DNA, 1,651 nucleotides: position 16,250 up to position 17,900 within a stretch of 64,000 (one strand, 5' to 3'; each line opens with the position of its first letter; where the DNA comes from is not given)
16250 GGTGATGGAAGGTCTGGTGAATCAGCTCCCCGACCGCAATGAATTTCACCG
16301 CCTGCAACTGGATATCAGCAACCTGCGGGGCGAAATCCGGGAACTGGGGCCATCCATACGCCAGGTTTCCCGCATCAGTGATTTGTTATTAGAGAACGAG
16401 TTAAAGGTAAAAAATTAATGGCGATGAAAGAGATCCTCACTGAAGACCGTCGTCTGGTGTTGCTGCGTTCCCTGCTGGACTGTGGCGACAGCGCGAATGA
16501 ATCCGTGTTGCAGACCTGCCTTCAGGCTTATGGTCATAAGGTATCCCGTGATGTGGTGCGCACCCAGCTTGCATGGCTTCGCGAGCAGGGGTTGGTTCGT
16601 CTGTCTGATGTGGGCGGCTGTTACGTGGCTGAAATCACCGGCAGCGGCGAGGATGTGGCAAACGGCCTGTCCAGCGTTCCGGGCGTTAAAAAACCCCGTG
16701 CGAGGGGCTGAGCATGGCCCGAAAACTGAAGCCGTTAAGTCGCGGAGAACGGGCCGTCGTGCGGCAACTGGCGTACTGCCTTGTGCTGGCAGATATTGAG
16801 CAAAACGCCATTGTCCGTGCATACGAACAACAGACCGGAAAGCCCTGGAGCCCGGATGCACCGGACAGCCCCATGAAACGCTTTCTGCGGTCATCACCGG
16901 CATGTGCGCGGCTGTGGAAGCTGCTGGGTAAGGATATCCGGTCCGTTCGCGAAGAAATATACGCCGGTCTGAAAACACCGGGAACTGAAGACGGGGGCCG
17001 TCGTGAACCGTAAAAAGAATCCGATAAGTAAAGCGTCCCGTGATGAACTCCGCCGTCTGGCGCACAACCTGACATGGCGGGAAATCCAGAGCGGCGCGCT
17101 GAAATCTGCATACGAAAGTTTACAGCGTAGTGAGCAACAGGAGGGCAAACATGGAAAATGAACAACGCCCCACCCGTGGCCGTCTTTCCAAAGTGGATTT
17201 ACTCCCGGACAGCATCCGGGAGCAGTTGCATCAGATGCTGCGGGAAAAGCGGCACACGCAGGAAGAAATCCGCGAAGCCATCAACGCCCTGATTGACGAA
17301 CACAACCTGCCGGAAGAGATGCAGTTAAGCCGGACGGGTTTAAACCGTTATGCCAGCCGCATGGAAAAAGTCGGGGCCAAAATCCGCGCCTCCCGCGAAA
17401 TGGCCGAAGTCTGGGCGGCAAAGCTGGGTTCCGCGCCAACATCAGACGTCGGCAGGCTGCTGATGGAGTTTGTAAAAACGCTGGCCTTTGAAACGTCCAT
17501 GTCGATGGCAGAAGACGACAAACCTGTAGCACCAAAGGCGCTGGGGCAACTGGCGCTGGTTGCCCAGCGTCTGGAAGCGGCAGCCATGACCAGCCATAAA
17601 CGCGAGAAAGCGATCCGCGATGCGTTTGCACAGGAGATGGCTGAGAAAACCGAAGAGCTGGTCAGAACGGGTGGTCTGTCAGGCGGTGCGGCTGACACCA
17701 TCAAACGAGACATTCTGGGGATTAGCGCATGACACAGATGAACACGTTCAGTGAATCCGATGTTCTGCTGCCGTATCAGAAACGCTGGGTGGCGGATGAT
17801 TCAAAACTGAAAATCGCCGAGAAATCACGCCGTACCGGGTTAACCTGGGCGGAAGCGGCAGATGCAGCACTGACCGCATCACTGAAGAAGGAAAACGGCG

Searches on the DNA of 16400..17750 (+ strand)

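Call 6: search_dna_similar(query=window:16400-17750:+, collection=phages, mode=distant, max_rows=30)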
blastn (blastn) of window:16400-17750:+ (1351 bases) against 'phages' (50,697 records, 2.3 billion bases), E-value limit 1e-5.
Records with a match: 29; places in all: 29; records where one place covers at least 80% of the query: 0.
Best place of each record, by identity: 60-80% 29.
By first word of the organism name: Vibrio 10; Escherichia 7; Yersinia 5; Shigella 2; Klebsiella 1; Stx1a-converting 1; Shewanella 1; Pasteurella 1; Stx2c-converting 1.
By host as written in the record: Vibrio sp. 9; - 4; Yersinia pestis EV76-CN 4; Escherichia coli 3; Shigella flexneri serotype 4a 2; Klebsiella pneumoniae 1; Escherichia coli C 1; Escherichia sp. 1; and 4 more.
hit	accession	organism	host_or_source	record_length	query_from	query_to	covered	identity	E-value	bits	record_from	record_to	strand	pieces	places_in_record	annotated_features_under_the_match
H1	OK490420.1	Klebsiella phage Kp4866-3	Klebsiella pneumoniae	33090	46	1230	55%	77.4%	6e-107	588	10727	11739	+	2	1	record has no annotation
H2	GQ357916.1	Escherichia phage D108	Escherichia coli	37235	24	954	25%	70.9%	1e-14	155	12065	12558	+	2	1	26: conserved hypothetical protein | 27: conserved hypothetical protein | 25: conserved hypothetical protein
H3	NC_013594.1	Escherichia phage D108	Escherichia coli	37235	24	954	25%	70.9%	1e-14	155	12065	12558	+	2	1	26: hypothetical protein | 27: terminase small subunit | 25: DUF2730 family protein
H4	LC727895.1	Stx1a-converting phage Stx1_JNE122137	-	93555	99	925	26%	69.2%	6e-12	146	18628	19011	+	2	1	region of the inserted Bacteriophage Mu-like phage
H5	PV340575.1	Escherichia phage PhiR68_1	Escherichia coli C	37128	24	954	25%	70.2%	1e-14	151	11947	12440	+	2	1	hypothetical protein (x2) | terminase small subunit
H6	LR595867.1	Escherichia virus Mu_3F6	-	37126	24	954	25%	70.1%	3e-16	157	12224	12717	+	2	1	FIG00638990: hypothetical protein | Phage terminase, small subunit | FIG00638520: hypothetical protein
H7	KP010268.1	Shigella phage SfMu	Shigella flexneri serotype 4a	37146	24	954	25%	69.9%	1e-13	147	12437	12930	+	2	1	hypothetical protein (x3)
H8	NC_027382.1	Shigella phage SfMu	Shigella flexneri serotype 4a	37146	24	954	25%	69.9%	1e-13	147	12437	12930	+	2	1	hypothetical protein | terminase small subunit | DUF2730 family protein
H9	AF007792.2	Escherichia phage Mu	-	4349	24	922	23%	71.8%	1e-14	151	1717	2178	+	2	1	record has no annotation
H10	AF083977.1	Escherichia phage Mu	Escherichia sp.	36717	24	922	23%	71.8%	1e-14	151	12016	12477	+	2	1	winged HTH domain-containing protein | terminase small subunit | ribosome_binding_site | releasin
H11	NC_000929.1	Escherichia phage Mu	Escherichia coli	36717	24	922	23%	71.8%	1e-14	151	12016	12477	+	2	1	hypothetical protein | terminase small subunit | DUF2730 family protein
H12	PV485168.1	Vibrio phage vB-Vv-ZX4290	Vibrio vulnificus Vv4290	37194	28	268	18%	67.6%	6e-12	79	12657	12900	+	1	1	ArsR family transcriptional regulator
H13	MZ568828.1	Shewanella phage vB_SspM_MuM16-2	Shewanella sp. M16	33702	994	1231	18%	66.4%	5e-13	83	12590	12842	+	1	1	terminase small subunit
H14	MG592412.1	Vibrio phage 1.028.O._10N.286.45.B6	Vibrio sp.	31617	908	1108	15%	69.0%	2e-11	78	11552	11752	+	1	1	hypothetical protein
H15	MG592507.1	Vibrio phage 1.136.O._10N.261.45.E11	Vibrio sp.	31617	908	1108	15%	69.0%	2e-11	78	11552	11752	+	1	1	protein of unknown function DUF3486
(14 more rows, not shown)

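Call 7: search_dna_similar(query=window:16400-17750:+, collection=ecoli_genomes, mode=near, max_rows=20)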
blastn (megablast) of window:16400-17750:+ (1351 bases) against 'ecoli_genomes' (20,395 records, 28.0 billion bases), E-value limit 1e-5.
Records with a match: 45; places in all: 51; records where one place covers at least 80% of the query: 45.
Genomes with a match: 45 of 5426; with a place that covers at least 80% of the query: 45. Places per genome that has any: lowest 1, median 1, highest 3. On chromosomes: 51 places; on plasmids: 0.
Best place of each record, by identity: 95-99% 44; 90-95% 1.
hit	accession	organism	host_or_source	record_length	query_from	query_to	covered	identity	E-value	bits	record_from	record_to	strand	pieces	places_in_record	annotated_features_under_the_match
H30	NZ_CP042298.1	Escherichia coli strain RM9088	crow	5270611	1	1351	100%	97.9%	0e+0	2340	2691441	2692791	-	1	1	DUF3486 family protein | hypothetical protein (x2) | VpaChn25_0724 family phage protein | terminase large subunit domain-containing protein | DUF2730 family protein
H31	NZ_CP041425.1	Escherichia coli strain STEC388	pig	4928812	1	1351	100%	97.2%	0e+0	2285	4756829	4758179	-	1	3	DUF3486 family protein | hypothetical protein (x2) | VpaChn25_0724 family phage protein | terminase large subunit domain-containing protein | DUF2730 family protein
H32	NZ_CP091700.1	Escherichia coli strain KFu019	river water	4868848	1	1351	100%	97.0%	0e+0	2268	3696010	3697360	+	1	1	DUF3486 family protein | hypothetical protein (x2) | VpaChn25_0724 family phage protein | terminase large subunit domain-containing protein | DUF2730 family protein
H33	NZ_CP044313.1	Escherichia coli strain RM11911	missing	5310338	1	1351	100%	96.9%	0e+0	2263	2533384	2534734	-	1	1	DUF3486 family protein | hypothetical protein (x2) | VpaChn25_0724 family phage protein | terminase large subunit domain-containing protein | DUF2730 family protein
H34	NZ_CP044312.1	Escherichia coli strain RM13745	missing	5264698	1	1351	100%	96.9%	0e+0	2263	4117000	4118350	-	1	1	DUF3486 family protein | hypothetical protein (x2) | VpaChn25_0724 family phage protein | terminase large subunit domain-containing protein | DUF2730 family protein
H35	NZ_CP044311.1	Escherichia coli strain RM13752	missing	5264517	1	1351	100%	96.9%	0e+0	2263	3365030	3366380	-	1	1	DUF3486 family protein | hypothetical protein (x2) | VpaChn25_0724 family phage protein | terminase large subunit domain-containing protein | DUF2730 family protein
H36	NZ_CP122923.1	Escherichia coli strain ETEC1703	Sus scrofa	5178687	1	1351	100%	96.9%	0e+0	2263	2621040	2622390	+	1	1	DUF3486 family protein | hypothetical protein (x2) | VpaChn25_0724 family phage protein | terminase large subunit domain-containing protein | DUF2730 family protein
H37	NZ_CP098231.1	Escherichia coli strain XJ34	bovine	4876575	1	1351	100%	96.9%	0e+0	2263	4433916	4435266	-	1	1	DUF3486 family protein | hypothetical protein (x2) | VpaChn25_0724 family phage protein | terminase large subunit domain-containing protein | DUF2730 family protein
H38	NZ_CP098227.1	Escherichia coli strain XJ6-3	bovine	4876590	1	1351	100%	96.9%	0e+0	2263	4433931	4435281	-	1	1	DUF3486 family protein | hypothetical protein (x2) | VpaChn25_0724 family phage protein | terminase large subunit domain-containing protein | DUF2730 family protein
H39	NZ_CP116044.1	Escherichia coli strain STEC1575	Homo sapiens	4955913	1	1351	100%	96.7%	0e+0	2246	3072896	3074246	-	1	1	DUF3486 family protein | hypothetical protein (x3) | terminase large subunit domain-containing protein | DUF2730 family protein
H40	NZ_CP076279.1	Escherichia coli strain SA53-3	Bubalus bubalis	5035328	1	1351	100%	96.7%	0e+0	2246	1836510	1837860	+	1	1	DUF3486 family protein | hypothetical protein (x2) | VpaChn25_0724 family phage protein | terminase large subunit domain-containing protein | DUF2730 family protein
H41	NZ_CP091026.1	Escherichia coli strain STEC383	pig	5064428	1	1351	100%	96.5%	0e+0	2235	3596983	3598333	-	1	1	DUF3486 family protein | hypothetical protein (x3) | terminase large subunit domain-containing protein | DUF2730 family protein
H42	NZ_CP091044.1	Escherichia coli strain STEC346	pork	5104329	1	1351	100%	96.5%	0e+0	2235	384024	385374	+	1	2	DUF3486 family protein | hypothetical protein (x3) | terminase large subunit domain-containing protein | DUF2730 family protein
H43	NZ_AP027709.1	Escherichia coli strain PSS-15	Homo sapiens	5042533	1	1351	100%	96.3%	0e+0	2218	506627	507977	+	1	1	DUF3486 family protein | hypothetical protein (x3) | terminase large subunit domain-containing protein | DUF2730 family protein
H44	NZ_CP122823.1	Escherichia coli strain ETEC1732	Sus scrofa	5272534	1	1351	100%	96.3%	0e+0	2217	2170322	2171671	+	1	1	DUF3486 family protein | hypothetical protein (x2) | VpaChn25_0724 family phage protein | DUF2730 family protein | terminase large subunit domain-containing protein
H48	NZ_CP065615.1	Escherichia coli strain FDAARGOS_943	missing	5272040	2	1351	100%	95.7%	0e+0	2172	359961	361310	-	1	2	DUF3486 family protein | hypothetical protein | VpaChn25_0724 family phage protein | terminase large subunit domain-containing protein | DUF2730 family protein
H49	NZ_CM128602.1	Escherichia coli strain E300082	Homo sapiens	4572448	1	1351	88%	96.0%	0e+0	1942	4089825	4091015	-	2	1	DUF3486 family protein | hypothetical protein | VpaChn25_0724 family phage protein | terminase large subunit domain-containing protein | DUF2730 family protein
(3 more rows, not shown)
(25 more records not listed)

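Call 8: get_annotated_region(hit=H30, flank=300)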
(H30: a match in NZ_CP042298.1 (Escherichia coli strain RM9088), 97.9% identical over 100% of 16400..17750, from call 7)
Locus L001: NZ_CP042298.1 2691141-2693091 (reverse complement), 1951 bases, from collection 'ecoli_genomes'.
description: Escherichia coli strain RM9088 chromosome, complete genome
organism: Escherichia coli strain RM9088 (NCBI taxid 562)
replicon: chromosome; assembly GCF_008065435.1
host: crow; source: cloacal swab; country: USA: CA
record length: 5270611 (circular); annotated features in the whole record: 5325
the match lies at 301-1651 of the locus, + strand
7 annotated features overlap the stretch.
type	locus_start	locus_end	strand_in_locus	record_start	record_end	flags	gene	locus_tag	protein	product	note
CDS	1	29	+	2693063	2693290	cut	-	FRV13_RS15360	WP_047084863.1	TraR/DksA C4-type zinc finger protein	-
CDS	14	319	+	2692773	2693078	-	-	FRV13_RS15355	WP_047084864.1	DUF2730 family protein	-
CDS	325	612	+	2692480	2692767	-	-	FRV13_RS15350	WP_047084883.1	VpaChn25_0724 family phage protein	-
CDS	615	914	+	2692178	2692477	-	-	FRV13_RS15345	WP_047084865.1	hypothetical protein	-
CDS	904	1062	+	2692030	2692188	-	-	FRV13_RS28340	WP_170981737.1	hypothetical protein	-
CDS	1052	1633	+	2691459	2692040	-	-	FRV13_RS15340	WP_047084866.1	DUF3486 family protein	-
CDS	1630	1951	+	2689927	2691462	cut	-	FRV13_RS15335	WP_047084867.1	terminase large subunit domain-containing protein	-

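Call 9: get_annotated_region(hit=H44, flank=300)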
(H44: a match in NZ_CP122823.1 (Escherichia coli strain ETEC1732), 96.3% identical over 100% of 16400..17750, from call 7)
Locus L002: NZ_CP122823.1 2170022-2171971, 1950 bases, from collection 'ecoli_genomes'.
description: Escherichia coli strain ETEC1732 chromosome, complete genome
organism: Escherichia coli strain ETEC1732 (NCBI taxid 562)
replicon: chromosome; assembly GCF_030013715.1
host: Sus scrofa; source: feces; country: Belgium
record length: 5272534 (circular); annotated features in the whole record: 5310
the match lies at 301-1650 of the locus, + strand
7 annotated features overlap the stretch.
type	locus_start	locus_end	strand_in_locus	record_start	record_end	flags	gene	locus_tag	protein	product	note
CDS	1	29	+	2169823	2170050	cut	-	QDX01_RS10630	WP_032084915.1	TraR/DksA C4-type zinc finger protein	-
CDS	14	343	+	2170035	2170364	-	-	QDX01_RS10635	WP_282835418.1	DUF2730 family protein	-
CDS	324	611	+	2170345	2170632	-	-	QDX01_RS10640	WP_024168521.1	VpaChn25_0724 family phage protein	-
CDS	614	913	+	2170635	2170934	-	-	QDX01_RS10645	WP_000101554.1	hypothetical protein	-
CDS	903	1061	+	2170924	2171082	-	-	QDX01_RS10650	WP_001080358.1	hypothetical protein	-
CDS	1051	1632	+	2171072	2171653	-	-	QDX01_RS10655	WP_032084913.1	DUF3486 family protein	-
CDS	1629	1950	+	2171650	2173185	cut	-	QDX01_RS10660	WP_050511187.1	terminase large subunit domain-containing protein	-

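Call 10: get_annotated_region(hit=H48, flank=300)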
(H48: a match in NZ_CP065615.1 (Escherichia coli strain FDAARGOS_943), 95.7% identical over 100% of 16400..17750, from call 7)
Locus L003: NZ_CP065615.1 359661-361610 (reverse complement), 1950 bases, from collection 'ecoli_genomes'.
description: Escherichia coli strain FDAARGOS_943 chromosome, complete genome
organism: Escherichia coli strain FDAARGOS_943 (NCBI taxid 562)
replicon: chromosome; assembly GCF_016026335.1
host: missing; source: missing; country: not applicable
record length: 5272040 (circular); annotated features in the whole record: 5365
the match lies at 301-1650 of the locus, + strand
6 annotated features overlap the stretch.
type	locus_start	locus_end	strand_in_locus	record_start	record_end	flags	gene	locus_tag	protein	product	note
CDS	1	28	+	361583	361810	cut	-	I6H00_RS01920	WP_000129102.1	TraR/DksA C4-type zinc finger protein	-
CDS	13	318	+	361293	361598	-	-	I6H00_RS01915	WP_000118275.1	DUF2730 family protein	-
CDS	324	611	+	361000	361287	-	-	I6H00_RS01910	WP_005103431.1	VpaChn25_0724 family phage protein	-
CDS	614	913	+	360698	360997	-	-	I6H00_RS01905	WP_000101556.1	hypothetical protein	-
CDS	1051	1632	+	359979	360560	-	-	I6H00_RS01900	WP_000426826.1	DUF3486 family protein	-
CDS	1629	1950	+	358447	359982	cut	-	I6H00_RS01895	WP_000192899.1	terminase large subunit domain-containing protein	-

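Call 11: get_annotated_region(hit=H49, flank=300)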
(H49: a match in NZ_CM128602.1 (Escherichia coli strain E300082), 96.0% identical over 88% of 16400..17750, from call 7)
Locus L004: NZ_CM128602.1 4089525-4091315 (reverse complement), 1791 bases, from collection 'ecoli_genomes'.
description: Escherichia coli strain E300082 chromosome, whole genome shotgun sequence
organism: Escherichia coli strain E300082 (NCBI taxid 562)
replicon: chromosome; assembly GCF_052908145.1
host: Homo sapiens; source: stool; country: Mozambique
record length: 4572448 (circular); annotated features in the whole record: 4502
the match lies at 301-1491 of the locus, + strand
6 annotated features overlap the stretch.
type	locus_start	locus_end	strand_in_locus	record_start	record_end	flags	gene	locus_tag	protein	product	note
CDS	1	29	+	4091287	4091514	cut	-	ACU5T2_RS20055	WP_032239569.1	TraR/DksA family transcriptional regulator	-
CDS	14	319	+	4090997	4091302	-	-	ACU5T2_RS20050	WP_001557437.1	DUF2730 family protein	-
CDS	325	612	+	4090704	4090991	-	-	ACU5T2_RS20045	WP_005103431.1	VpaChn25_0724 family phage protein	-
CDS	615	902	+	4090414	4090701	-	-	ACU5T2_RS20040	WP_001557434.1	hypothetical protein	-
CDS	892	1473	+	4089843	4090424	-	-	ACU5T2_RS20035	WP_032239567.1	DUF3486 family protein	-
CDS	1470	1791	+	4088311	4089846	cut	-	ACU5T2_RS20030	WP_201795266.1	terminase large subunit domain-containing protein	-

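Call 12: get_annotated_region(hit=H1, flank=1500)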
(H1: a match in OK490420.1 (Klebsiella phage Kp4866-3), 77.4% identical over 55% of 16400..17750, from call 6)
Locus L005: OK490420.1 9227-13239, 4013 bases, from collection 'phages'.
description: UNVERIFIED: Klebsiella phage Kp4866-3, complete genome.
organism: Klebsiella phage Kp4866-3 (NCBI taxid 2895877)
taxonomy: Viruses; Duplodnaviria; Heunggongvirae; Uroviricota; Caudoviricetes
host: Klebsiella pneumoniae; source: -; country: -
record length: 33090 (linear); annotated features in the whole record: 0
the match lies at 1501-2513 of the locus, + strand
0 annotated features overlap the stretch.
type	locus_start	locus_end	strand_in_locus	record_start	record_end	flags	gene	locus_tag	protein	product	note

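Call 13: get_annotated_region(hit=H11, flank=1500)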
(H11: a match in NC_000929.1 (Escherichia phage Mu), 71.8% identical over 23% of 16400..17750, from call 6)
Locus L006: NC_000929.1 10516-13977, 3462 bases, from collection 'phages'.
description: Enterobacteria phage Mu, complete genome.
organism: Escherichia phage Mu (NCBI taxid 2681603)
taxonomy: Viruses; Duplodnaviria; Heunggongvirae; Uroviricota; Caudoviricetes; Muvirus; Muvirus mu
host: Escherichia coli; source: -; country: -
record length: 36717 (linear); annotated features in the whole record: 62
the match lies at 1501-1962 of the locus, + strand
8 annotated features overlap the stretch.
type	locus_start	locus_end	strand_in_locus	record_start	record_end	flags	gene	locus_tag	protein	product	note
CDS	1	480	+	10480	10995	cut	-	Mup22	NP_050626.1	endolysin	host cell lysis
CDS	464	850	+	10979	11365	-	-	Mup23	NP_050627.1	Rz-like spanin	gp23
misc_feature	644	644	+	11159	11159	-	-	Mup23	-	-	possible alternate start site for gp23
CDS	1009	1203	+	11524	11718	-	-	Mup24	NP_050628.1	hypothetical protein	gp24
CDS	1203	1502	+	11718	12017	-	-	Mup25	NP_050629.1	DUF2730 family protein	gp25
CDS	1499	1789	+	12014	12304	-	-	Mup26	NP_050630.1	hypothetical protein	gp26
CDS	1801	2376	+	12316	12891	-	-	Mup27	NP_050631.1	terminase small subunit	gp27; Haemophilus influenzae HI1499 homolog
CDS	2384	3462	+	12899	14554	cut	-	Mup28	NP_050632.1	putative portal protein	gp28; Haemophilus influenzae HI1500 homolog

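Call 47: search_dna_similar(query=window:16400-17750:+, collection=ecoli_genomes, mode=near, max_rows=60)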
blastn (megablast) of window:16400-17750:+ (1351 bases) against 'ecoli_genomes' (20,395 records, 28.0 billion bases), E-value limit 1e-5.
Records with a match: 45; places in all: 51; records where one place covers at least 80% of the query: 45.
Genomes with a match: 45 of 5426; with a place that covers at least 80% of the query: 45. Places per genome that has any: lowest 1, median 1, highest 3. On chromosomes: 51 places; on plasmids: 0.
Best place of each record, by identity: 95-99% 44; 90-95% 1.
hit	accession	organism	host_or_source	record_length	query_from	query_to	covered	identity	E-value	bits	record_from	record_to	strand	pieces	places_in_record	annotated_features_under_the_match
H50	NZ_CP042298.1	Escherichia coli strain RM9088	crow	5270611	1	1351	100%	97.9%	0e+0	2340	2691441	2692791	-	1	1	DUF3486 family protein | hypothetical protein (x2) | VpaChn25_0724 family phage protein | terminase large subunit domain-containing protein | DUF2730 family protein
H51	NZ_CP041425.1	Escherichia coli strain STEC388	pig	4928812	1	1351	100%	97.2%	0e+0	2285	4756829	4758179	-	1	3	DUF3486 family protein | hypothetical protein (x2) | VpaChn25_0724 family phage protein | terminase large subunit domain-containing protein | DUF2730 family protein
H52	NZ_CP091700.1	Escherichia coli strain KFu019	river water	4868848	1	1351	100%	97.0%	0e+0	2268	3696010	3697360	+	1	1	DUF3486 family protein | hypothetical protein (x2) | VpaChn25_0724 family phage protein | terminase large subunit domain-containing protein | DUF2730 family protein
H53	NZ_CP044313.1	Escherichia coli strain RM11911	missing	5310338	1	1351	100%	96.9%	0e+0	2263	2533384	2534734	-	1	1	DUF3486 family protein | hypothetical protein (x2) | VpaChn25_0724 family phage protein | terminase large subunit domain-containing protein | DUF2730 family protein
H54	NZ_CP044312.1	Escherichia coli strain RM13745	missing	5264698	1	1351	100%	96.9%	0e+0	2263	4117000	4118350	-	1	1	DUF3486 family protein | hypothetical protein (x2) | VpaChn25_0724 family phage protein | terminase large subunit domain-containing protein | DUF2730 family protein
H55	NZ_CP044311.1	Escherichia coli strain RM13752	missing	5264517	1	1351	100%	96.9%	0e+0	2263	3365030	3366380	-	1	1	DUF3486 family protein | hypothetical protein (x2) | VpaChn25_0724 family phage protein | terminase large subunit domain-containing protein | DUF2730 family protein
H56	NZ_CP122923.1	Escherichia coli strain ETEC1703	Sus scrofa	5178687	1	1351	100%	96.9%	0e+0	2263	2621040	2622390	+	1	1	DUF3486 family protein | hypothetical protein (x2) | VpaChn25_0724 family phage protein | terminase large subunit domain-containing protein | DUF2730 family protein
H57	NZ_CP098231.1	Escherichia coli strain XJ34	bovine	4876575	1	1351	100%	96.9%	0e+0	2263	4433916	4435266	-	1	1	DUF3486 family protein | hypothetical protein (x2) | VpaChn25_0724 family phage protein | terminase large subunit domain-containing protein | DUF2730 family protein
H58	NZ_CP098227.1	Escherichia coli strain XJ6-3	bovine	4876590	1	1351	100%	96.9%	0e+0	2263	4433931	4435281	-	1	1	DUF3486 family protein | hypothetical protein (x2) | VpaChn25_0724 family phage protein | terminase large subunit domain-containing protein | DUF2730 family protein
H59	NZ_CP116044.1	Escherichia coli strain STEC1575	Homo sapiens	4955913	1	1351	100%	96.7%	0e+0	2246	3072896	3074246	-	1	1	DUF3486 family protein | hypothetical protein (x3) | terminase large subunit domain-containing protein | DUF2730 family protein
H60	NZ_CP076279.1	Escherichia coli strain SA53-3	Bubalus bubalis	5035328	1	1351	100%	96.7%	0e+0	2246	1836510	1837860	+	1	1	DUF3486 family protein | hypothetical protein (x2) | VpaChn25_0724 family phage protein | terminase large subunit domain-containing protein | DUF2730 family protein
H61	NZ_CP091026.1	Escherichia coli strain STEC383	pig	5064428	1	1351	100%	96.5%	0e+0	2235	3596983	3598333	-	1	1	DUF3486 family protein | hypothetical protein (x3) | terminase large subunit domain-containing protein | DUF2730 family protein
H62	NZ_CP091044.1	Escherichia coli strain STEC346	pork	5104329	1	1351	100%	96.5%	0e+0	2235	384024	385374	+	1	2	DUF3486 family protein | hypothetical protein (x3) | terminase large subunit domain-containing protein | DUF2730 family protein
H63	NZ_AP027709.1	Escherichia coli strain PSS-15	Homo sapiens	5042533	1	1351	100%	96.3%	0e+0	2218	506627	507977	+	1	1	DUF3486 family protein | hypothetical protein (x3) | terminase large subunit domain-containing protein | DUF2730 family protein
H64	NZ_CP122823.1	Escherichia coli strain ETEC1732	Sus scrofa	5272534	1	1351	100%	96.3%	0e+0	2217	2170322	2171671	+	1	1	DUF3486 family protein | hypothetical protein (x2) | VpaChn25_0724 family phage protein | DUF2730 family protein | terminase large subunit domain-containing protein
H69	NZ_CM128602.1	Escherichia coli strain E300082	Homo sapiens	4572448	1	1351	88%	96.0%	0e+0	1942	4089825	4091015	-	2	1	DUF3486 family protein | hypothetical protein | VpaChn25_0724 family phage protein | terminase large subunit domain-containing protein | DUF2730 family protein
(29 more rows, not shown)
